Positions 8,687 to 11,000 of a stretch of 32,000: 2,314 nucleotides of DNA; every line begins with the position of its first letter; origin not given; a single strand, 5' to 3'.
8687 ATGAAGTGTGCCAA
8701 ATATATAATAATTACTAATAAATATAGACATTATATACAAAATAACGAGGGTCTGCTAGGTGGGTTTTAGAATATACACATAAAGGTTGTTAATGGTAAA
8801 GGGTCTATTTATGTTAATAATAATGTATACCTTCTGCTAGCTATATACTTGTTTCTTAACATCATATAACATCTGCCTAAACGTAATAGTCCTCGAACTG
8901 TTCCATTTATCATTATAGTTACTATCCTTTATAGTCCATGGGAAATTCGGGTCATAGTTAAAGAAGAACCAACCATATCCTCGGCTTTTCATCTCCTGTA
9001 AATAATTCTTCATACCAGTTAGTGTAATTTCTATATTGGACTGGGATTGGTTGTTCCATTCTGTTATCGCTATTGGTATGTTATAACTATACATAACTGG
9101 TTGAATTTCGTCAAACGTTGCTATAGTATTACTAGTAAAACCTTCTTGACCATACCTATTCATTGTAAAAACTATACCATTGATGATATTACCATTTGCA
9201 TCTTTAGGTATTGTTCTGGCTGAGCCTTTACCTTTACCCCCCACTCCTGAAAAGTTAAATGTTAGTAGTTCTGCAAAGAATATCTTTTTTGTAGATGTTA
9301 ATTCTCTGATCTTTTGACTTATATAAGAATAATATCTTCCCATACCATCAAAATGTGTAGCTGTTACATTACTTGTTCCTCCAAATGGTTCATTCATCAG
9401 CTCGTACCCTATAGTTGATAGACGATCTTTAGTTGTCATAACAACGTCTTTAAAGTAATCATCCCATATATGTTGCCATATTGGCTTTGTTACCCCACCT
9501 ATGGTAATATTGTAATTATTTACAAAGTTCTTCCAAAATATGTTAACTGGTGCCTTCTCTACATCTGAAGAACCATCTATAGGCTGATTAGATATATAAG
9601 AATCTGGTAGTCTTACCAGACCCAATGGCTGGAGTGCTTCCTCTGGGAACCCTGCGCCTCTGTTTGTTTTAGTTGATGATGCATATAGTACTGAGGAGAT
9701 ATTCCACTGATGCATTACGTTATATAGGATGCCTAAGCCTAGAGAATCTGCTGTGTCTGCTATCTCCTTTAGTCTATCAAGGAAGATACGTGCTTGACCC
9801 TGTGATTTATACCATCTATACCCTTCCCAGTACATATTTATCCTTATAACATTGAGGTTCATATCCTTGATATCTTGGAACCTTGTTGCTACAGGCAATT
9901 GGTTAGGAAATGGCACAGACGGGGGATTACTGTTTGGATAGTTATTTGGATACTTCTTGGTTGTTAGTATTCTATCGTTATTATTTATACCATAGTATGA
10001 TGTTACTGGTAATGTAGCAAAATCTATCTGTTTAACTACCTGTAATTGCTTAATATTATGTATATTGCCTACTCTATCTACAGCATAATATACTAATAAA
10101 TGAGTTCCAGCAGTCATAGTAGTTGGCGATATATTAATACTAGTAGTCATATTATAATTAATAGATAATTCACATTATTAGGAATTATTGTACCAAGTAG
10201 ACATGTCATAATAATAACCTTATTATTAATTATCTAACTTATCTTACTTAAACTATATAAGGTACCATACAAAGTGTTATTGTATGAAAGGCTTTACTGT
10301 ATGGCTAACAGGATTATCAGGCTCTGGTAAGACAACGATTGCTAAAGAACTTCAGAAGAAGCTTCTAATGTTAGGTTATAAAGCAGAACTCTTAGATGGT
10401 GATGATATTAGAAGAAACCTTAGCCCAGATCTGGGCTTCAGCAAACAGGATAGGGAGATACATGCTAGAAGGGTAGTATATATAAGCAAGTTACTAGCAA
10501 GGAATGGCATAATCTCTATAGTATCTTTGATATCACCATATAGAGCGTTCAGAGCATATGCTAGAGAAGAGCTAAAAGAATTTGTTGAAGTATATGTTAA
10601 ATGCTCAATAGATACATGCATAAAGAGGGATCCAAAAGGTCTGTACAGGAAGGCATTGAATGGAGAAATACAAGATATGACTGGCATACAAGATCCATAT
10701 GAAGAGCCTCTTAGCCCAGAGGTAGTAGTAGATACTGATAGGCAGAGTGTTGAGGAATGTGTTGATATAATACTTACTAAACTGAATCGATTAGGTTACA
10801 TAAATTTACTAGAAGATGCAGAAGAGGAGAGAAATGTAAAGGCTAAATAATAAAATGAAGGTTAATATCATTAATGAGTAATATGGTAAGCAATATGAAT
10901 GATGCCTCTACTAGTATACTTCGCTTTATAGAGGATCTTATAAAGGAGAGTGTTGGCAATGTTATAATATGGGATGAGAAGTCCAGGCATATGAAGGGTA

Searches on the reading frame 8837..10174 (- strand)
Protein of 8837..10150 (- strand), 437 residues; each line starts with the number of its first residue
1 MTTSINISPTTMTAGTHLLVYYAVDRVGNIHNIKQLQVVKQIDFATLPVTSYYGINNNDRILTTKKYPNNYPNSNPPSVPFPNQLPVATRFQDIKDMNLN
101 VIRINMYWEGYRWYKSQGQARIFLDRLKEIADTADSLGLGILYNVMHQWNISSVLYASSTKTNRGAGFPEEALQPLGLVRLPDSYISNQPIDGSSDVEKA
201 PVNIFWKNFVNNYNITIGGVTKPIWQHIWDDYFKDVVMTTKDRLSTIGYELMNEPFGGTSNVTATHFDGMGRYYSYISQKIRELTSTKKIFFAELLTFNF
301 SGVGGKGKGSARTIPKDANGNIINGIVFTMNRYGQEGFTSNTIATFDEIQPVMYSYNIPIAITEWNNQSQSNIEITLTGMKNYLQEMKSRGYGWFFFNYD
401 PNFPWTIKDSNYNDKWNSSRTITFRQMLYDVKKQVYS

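Call 6: search_protein_families(library=pfam, proteins=[window:8837-10150:-], max_evalue=0.01)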
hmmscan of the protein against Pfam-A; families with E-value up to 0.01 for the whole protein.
window:8837-10150:- (437 aa): 1 family
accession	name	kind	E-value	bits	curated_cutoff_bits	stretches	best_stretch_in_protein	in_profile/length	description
PF00150.24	Cellulase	-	1.2e-16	61.5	23.5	1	86-402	22-271/272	Cellulase (glycosyl hydrolase family 5)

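Call 9: find_encoding_contigs(protein=window:8837-10150:-, flank=10000, max_places=10)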
Protein window:8837-10150:- (437 aa): 10 contigs read that carry it; 7 places shown.
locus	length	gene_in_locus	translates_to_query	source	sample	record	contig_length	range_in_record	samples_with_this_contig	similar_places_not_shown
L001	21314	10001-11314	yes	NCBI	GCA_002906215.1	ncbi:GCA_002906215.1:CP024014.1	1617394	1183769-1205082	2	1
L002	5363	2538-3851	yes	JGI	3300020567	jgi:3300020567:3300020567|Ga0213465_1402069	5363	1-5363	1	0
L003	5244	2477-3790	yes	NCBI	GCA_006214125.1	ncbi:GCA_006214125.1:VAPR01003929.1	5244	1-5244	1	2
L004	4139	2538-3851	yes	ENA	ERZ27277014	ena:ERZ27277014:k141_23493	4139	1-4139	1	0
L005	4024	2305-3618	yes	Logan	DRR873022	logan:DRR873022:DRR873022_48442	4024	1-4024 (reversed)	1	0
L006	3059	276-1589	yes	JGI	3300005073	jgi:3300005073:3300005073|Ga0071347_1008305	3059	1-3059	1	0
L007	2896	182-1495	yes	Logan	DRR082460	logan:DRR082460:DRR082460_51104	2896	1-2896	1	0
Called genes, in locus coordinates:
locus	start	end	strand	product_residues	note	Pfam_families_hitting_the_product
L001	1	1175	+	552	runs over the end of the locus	PF13385:Laminin_G_3, PF02210:Laminin_G_2, PF13091:PLDc_2, PF00614:PLDc (weak), PF13091:PLDc_2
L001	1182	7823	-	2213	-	PF13385:Laminin_G_3, PF02210:Laminin_G_2, PF17963:Big_9, PF17803:Cadherin_4, PF17892:Cadherin_5, PF17963:Big_9, PF17803:Cadherin_4, PF17963:Big_9, +44 more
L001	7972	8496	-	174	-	-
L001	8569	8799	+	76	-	-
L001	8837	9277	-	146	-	-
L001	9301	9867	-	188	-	PF01583:APS_kinase, PF08433:KTI12, PF13238:AAA_18 (weak), PF13671:AAA_33 (weak)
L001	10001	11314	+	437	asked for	PF00150:Cellulase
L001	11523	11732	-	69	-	-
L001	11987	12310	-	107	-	-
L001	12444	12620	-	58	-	-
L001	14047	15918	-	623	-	-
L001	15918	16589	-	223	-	PF02223:Thymidylate_kin (faint)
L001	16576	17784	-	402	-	PF00534:Glycos_transf_1, PF13692:Glyco_trans_1_4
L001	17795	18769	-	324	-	PF14907:NTP_transf_5 (weak)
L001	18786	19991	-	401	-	PF13439:Glyco_transf_4, PF13579:Glyco_trans_4_4, PF20706:GT4-conflict (weak), PF00534:Glycos_transf_1, PF13692:Glyco_trans_1_4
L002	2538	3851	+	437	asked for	PF00150:Cellulase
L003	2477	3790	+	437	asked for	PF00150:Cellulase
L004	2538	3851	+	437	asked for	PF00150:Cellulase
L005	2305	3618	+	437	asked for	PF00150:Cellulase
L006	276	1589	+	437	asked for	PF00150:Cellulase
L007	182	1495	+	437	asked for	PF00150:Cellulase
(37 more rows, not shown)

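Call 57: search_solved_structures(query=A1, max_evalue=0.01)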
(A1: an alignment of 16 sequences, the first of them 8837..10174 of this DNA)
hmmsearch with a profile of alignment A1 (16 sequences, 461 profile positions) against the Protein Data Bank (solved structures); distinct sequences matched with E-value up to 0.01: 6.
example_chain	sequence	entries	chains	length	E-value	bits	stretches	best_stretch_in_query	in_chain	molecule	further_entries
3amc_A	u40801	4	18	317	0.00046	22.5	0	91-147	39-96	Endoglucanase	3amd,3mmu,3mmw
8b3y_A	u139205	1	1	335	0.003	19.8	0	230-293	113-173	Endoglucanase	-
3amg_A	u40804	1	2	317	0.0041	19.4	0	91-147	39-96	Endoglucanase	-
3azr_A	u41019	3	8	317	0.0056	19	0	91-147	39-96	Endoglucanase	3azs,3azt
9bjx_A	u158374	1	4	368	0.0098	18.2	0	86-149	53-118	Cellulase (Glycosyl hydrolase family 5)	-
4im4_A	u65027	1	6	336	0.0099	18.1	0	78-148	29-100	Endoglucanase E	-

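Call 67: search_protein_families(library=phrogs, proteins=[window:8840-10150:-], max_evalue=0.01)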
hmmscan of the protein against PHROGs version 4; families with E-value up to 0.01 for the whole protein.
window:8840-10150:- (437 aa): 0 families

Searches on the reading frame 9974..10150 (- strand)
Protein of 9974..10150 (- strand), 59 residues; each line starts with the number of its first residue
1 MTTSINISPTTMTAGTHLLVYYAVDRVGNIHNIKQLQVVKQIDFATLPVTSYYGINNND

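Call 39: search_protein_families(library=pfam, proteins=[window:9974-10150:-], max_evalue=10)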
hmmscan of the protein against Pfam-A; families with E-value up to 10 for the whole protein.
seq(59 aa): 0 families

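Call 73: search_protein_representatives(alignment_id=A9)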
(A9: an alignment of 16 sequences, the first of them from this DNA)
Query: 16 sequences, 48 profile positions. Proteins with E-value up to 0.001 (for the whole library): 3581; up to 1e-10: 832; up to 1e-30: 48. The best 150 are listed.
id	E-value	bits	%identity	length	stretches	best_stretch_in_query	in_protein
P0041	4.2e-96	330.6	-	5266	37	13-33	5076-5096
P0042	2.6e-63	225.7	-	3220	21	13-32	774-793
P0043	5.5e-61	218.2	-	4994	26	13-35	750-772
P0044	6.3e-61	218.0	-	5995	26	7-32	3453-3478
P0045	1.2e-57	207.5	-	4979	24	14-33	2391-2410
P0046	4.9e-53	192.8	-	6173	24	16-47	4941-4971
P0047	8.2e-49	179.2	-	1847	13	10-38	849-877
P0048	1.3e-48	178.6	-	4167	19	13-36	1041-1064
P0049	1.5e-48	178.4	-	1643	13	6-39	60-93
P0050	1.2e-46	172.3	-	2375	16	8-38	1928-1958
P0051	1.6e-42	159.1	-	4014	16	13-38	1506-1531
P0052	1.2e-41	156.3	-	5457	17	10-34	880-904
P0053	1.4e-41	156.1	-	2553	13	13-32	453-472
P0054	2.4e-41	155.4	-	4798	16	11-34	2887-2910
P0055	4.2e-40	151.4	-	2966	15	13-39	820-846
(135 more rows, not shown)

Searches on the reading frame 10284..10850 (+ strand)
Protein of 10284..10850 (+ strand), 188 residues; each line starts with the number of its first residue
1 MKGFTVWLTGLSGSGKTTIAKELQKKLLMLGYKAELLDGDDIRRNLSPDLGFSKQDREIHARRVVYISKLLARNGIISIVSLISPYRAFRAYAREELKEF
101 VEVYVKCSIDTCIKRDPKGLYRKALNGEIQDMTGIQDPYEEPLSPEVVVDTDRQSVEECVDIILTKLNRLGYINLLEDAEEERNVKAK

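Call 6: search_protein_families(library=pfam, proteins=[window:10284-10850:+], max_evalue=0.01)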
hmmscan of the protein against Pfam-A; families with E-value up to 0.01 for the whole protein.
window:10284-10850:+ (188 aa): 13 families
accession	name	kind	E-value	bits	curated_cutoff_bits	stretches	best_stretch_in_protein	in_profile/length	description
PF01583.26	APS_kinase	-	9.6e-61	204.7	21.1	1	2-150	1-152/152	Adenylylsulphate kinase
PF08433.16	KTI12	-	5.1e-08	33.2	22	1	6-130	4-130/271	Chromatin associated protein KTI12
PF13238.12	AAA_18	-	1.6e-06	29.1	29.4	1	7-115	2-107/128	AAA domain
PF13671.12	AAA_33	-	1.7e-06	28.8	27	1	6-61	2-51/143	AAA domain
PF01712.25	dNK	-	0.00036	20.8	27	0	55-115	80-139/203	Deoxynucleoside kinase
PF20720.3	nSTAND3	-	0.00082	19.5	27.2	1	6-34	20-48/155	Novel STAND NTPase 3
PF02224.24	Cytidylate_kin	-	0.00095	19.4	26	0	9-28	4-23/211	Cytidylate kinase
PF13207.12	AAA_17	-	0.00099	19.8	27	1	9-61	1-48/136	AAA domain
PF01656.29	CbiA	-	0.0026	18.2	25.4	1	11-166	7-68/125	CobQ/CobB/MinD/ParA nucleotide binding domain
PF13479.12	AAA_24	-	0.0032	17.8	27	1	4-30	3-28/195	AAA domain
PF00005.33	ABC_tran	-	0.0091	17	25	0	3-67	11-64/137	ABC transporter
PF08823.16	PG_binding_2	-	0.0093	16.6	21.1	0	152-172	10-30/74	Putative peptidoglycan binding domain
PF13614.12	AAA_31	-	0.0098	16.3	27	0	13-65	12-63/177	AAA domain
